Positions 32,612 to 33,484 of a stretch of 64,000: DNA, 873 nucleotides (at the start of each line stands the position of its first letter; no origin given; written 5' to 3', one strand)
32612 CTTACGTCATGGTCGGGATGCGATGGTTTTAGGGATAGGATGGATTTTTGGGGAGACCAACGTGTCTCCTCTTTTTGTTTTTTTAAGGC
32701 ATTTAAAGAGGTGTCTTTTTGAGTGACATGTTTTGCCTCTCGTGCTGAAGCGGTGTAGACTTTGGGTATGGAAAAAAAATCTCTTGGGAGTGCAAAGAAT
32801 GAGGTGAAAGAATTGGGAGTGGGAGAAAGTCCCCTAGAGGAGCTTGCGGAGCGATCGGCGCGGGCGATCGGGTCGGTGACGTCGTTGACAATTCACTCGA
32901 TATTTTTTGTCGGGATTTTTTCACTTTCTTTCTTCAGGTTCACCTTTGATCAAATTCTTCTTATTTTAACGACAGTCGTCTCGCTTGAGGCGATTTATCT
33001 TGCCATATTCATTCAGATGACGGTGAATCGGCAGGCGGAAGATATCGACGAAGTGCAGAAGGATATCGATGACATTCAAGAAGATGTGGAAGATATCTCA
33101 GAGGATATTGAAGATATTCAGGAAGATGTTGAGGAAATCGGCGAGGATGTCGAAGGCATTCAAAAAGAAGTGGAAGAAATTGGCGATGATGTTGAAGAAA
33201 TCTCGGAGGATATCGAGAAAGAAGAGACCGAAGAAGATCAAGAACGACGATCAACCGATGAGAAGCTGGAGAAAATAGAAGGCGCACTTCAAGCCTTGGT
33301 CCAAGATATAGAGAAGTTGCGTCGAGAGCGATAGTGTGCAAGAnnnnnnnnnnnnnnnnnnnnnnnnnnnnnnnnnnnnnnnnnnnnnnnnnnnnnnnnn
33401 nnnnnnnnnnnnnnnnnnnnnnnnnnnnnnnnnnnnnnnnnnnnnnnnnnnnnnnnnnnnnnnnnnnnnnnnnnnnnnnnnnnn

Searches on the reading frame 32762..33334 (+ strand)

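Call 69: search_protein_families(library=pfam, proteins=[window:32762-33334:+], max_evalue=0.001)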
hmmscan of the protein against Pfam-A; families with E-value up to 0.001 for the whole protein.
window:32762-33334:+ (190 aa): 10 families
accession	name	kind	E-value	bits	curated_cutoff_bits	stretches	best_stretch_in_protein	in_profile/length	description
PF06103.16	DUF948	-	1.1e-08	35.6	37.2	1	77-152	10-85/89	Bacterial protein of unknown function (DUF948)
PF06210.16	DUF1003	-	2.5e-06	28.1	27.4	1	37-131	2-97/103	Protein of unknown function (DUF1003)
PF06009.19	Laminin_II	-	3.4e-05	24.3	33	1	93-152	10-69/138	Laminin Domain II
PF07889.17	DUF1664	-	3.9e-05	24.1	34.6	1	87-149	60-122/124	Protein of unknown function (DUF1664)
PF06785.16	UPF0242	-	6.8e-05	23.4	33.5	1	43-188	12-164/194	Uncharacterised protein family (UPF0242) N-terminus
PF06160.17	EzrA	-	8.6e-05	21.5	39.6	1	97-181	98-182/557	Septation ring formation regulator, EzrA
PF04728.18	LPP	-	0.00041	21.1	29.1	0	123-153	2-32/53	Lipoprotein leucine-zipper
PF13339.11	AATF-Che1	-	0.00047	21.2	24.7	1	95-188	48-128/137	Apoptosis antagonizing transcription factor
PF00015.26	MCPsignal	-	0.00088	19.6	34.6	1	82-153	96-167/172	Methyl-accepting chemotaxis protein (MCP) signalling domain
PF13851.11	GAS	-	0.00097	19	32.3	0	89-190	22-122/200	Growth-arrest specific micro-tubule binding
